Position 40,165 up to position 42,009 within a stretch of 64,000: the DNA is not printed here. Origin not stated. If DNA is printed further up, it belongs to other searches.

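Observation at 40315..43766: Candidate three-gene anti-phage module: unknown TOPRIM-like protein, SIR2_2-family protein and a 2-TM membrane protein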

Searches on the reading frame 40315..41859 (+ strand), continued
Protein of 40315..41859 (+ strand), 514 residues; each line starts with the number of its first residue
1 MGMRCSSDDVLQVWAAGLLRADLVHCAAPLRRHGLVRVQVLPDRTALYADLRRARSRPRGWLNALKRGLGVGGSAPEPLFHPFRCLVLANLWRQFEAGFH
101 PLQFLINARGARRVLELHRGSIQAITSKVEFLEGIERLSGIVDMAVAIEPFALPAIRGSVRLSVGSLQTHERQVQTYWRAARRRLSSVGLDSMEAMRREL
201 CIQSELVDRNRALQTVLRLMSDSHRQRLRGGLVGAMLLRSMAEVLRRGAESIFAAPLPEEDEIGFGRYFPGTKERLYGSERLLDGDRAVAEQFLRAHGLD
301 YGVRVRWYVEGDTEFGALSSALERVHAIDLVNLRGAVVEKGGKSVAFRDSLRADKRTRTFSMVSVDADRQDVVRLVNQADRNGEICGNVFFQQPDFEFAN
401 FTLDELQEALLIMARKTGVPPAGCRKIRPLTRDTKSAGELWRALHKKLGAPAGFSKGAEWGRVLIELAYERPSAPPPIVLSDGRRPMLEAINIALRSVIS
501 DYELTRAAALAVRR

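Call 68: search_protein_families(library=pfam, alignment_id=A4, max_evalue=0.00001)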
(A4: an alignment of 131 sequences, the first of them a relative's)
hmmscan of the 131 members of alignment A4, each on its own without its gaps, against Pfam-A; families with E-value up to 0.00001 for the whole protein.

A. member 1, L001:6364-7842:+ (492 aa): 1 family
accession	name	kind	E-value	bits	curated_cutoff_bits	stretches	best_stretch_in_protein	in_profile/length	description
PF05762.20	VWA_CoxE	-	3.7e-35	121.8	26.4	1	269-482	2-219/222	VWA domain containing CoxE-like protein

B. families by the number of members that match (of 131 scanned): 136 families (the first 25 are shown)
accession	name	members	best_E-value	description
PF01850.27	PIN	3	6.5e-13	PIN domain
PF05685.18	Uma2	2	1.5e-47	Putative restriction endonuclease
PF00884.28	Sulfatase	2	6.3e-45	Sulfatase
PF13646.12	HEAT_2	2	1.2e-44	HEAT repeats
PF08450.18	SGL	2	3.2e-32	SMP-30/Gluconolactonase/LRE-like region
PF04055.27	Radical_SAM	2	9.7e-32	Radical SAM superfamily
PF04851.21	ResIII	2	2.4e-22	Type III restriction enzyme, res subunit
PF01663.27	Phosphodiest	2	9.1e-18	Type I phosphodiesterase / nucleotide pyrophosphatase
PF04326.19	SLFN_AlbA_2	2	7.6e-17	Schlafen, AlbA_2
PF00665.32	rve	2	3.3e-11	Integrase core domain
PF13649.12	Methyltransf_25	2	6.5e-10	Methyltransferase domain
PF24684.1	Vgb_lyase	2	5e-08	Virginiamycin B lyase family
PF25183.1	OMP_b-brl_4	1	5.9e-207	Outer membrane beta barrel domain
PF08497.15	Radical_SAM_N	1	9.3e-137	Radical SAM N-terminal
PF07592.17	DDE_Tnp_ISAZ013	1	5e-136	Rhodopirellula transposase DDE domain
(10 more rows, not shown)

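Call 69: search_protein_families(library=padloc, alignment_id=A4, max_evalue=1e-10)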
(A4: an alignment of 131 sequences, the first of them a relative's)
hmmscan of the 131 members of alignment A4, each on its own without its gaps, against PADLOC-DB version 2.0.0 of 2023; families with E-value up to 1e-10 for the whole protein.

A. member 1, L001:6364-7842:+ (492 aa): 0 families

B. families by the number of members that match (of 131 scanned): 57 families (the first 25 are shown)
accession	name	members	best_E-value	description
PDLC03612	REase_MTase_IIG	2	4.6e-14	Type IIG restriction enzyme-methyltransferase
PDLC02521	PglX|PglXI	1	0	PglX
PDLC03600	REase_MTase_IIG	1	0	Type IIG restriction enzyme-methyltransferase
PDLC02522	PglX|PglXI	1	0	PglX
PDLC02525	PglX|PglXI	1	2.1e-269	PglX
PDLC02641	DrmMI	1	2.4e-206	DrmMI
PDLC02516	PglX|PglXI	1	3.5e-166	PglX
PDLC02524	PglX|PglXI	1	5.9e-159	PglX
PDLC02517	PglX|PglXI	1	4.1e-119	PglX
PDLC02531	PglX|PglXI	1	2.1e-110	PglX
PDLC02527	PglX|PglXI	1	6.4e-97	PglX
PDLC02523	PglX|PglXI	1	1.2e-92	PglX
PDLC02518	PglX|PglXI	1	5.1e-75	PglX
PDLC02528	PglX|PglXI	1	1.8e-72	PglX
PDLC02519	PglX|PglXI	1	1.8e-62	PglX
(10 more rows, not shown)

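Call 76: search_protein_families(library=pfam, proteins=[L038:1271-2338:+, L046:1251-1838:+, L046:1926-4064:+, L022:1633-2262:+], max_evalue=0.01)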
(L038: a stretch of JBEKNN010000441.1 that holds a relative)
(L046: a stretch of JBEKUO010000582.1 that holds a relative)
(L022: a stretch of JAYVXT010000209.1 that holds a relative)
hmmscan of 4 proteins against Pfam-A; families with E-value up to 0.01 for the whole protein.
L038:1271-2338:+ (355 aa): 2 families
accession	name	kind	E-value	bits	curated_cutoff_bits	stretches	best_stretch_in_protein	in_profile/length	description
PF13289.12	SIR2_2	-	1.8e-05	25.3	24.5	1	142-190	2-53/141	SIR2-like domain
PF09068.17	EF-hand_2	-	0.0097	16.5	27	0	48-98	18-65/123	EF hand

L046:1251-1838:+ (195 aa): 1 family
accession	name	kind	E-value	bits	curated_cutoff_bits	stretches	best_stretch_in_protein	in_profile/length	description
PF01850.27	PIN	-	2.2e-11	44.8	23.6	1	51-177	3-116/120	PIN domain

L046:1926-4064:+ (712 aa): 4 families
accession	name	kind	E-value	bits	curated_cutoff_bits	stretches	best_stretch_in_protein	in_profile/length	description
PF02737.24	3HCDH_N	-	1.9e-59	201.1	22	1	305-482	2-179/180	3-hydroxyacyl-CoA dehydrogenase, NAD binding domain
PF00378.25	ECH_1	-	2.8e-40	138.7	27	1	10-206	3-199/251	Enoyl-CoA hydratase/isomerase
PF00725.27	3HCDH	-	9.5e-36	122.7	22.1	2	485-580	1-97/97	3-hydroxyacyl-CoA dehydrogenase, C-terminal domain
PF16113.10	ECH_2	-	3.4e-25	89.7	27.2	1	14-233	2-226/335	Enoyl-CoA hydratase/isomerase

L022:1633-2262:+ (210 aa): 1 family
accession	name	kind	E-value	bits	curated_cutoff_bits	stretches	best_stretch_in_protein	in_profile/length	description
PF08867.16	FRG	-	4.5e-27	95.2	25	1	44-132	2-88/94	FRG domain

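Call 78: search_protein_families(library=pfam, proteins=[L005:1338-4448:+, L008:3279-4469:+, L009:9562-13263:+, L010:9499-10017:+, L018:9546-11177:+, L031:9416-12136:+, L032:9559-10554:+, L037:9366-10061:+, L047:9322-11664:+, L020:9506-10837:+], max_evalue=0.001)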
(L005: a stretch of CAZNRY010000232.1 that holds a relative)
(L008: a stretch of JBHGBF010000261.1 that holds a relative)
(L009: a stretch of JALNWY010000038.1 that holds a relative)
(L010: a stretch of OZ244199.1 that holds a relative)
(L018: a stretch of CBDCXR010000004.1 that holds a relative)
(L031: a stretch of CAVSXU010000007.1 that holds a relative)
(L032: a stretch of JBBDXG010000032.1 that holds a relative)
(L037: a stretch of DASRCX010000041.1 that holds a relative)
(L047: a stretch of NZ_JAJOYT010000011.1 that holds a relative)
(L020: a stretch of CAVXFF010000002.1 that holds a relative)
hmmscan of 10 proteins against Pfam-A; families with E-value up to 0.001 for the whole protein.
L005:1338-4448:+ (1037 aa): 1 family
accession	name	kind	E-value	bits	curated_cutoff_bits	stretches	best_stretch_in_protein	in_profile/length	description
PF04851.21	ResIII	-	3.4e-10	40.5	22.5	1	233-456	5-162/164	Type III restriction enzyme, res subunit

L008:3279-4469:+ (396 aa): 0 families

L009:9562-13263:+ (1234 aa): 3 families
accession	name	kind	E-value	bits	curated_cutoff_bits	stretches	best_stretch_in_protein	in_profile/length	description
PF07669.17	Eco57I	-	4.3e-23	82.7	25.3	1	328-553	1-169/171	Eco57I restriction-modification methylase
PF20473.4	MmeI_Mtase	-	2.1e-11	44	27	1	285-364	19-99/259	MmeI, DNA-methyltransferase domain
PF02384.22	N6_Mtase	-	8.4e-09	35.6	20.4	0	280-356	40-106/311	N-6 DNA Methylase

L010:9499-10017:+ (172 aa): 1 family
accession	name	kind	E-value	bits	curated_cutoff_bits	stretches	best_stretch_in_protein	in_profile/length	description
PF23137.1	HVO_0758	-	0.00088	19.5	27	0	30-74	7-52/55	HVO_0758 mu-protein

L018:9546-11177:+ (543 aa): 0 families

L031:9416-12136:+ (906 aa): 0 families

L032:9559-10554:+ (331 aa): 1 family
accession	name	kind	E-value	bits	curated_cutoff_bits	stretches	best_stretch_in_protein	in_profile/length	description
PF06283.17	ThuA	-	2.4e-11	44.7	33.4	1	73-288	28-208/209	Trehalose utilisation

L037:9366-10061:+ (231 aa): 1 family
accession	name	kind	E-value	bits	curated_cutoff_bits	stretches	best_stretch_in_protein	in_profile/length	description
PF04326.19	SLFN_AlbA_2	-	6.4e-15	56.2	25.3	1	14-126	1-115/118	Schlafen, AlbA_2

L047:9322-11664:+ (780 aa): 3 families
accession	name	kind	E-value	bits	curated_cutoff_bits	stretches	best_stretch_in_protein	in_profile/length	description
PF08497.15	Radical_SAM_N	-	9.3e-137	455.7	25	1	68-427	1-301/301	Radical SAM N-terminal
PF11842.13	DUF3362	-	4.8e-35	121.4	27.6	1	642-728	1-87/151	Domain of unknown function (DUF3362)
PF04055.27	Radical_SAM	-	1e-12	49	29.5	1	428-633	1-165/166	Radical SAM superfamily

L020:9506-10837:+ (443 aa): 0 families

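Call 95: search_dna_similar(query=P0002, collection=phages, mode=protein, max_evalue=0.001)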
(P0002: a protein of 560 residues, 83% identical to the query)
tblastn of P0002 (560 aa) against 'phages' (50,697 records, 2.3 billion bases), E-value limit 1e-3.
No match.

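Call 103: find_related_loci(query=A2, collection=viral_contigs, flank=6000)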
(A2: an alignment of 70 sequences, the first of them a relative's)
Query A2 (560 aa) in viral_contigs; peptide patterns used: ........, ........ (x = any residue, [..] = any of these).
21 stretches matched a pattern; 1 encode a relative of the query (tblastn E <= 1e-3); 1 distinct loci.
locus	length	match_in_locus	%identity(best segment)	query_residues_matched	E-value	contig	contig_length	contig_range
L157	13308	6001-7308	28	100-551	4e-47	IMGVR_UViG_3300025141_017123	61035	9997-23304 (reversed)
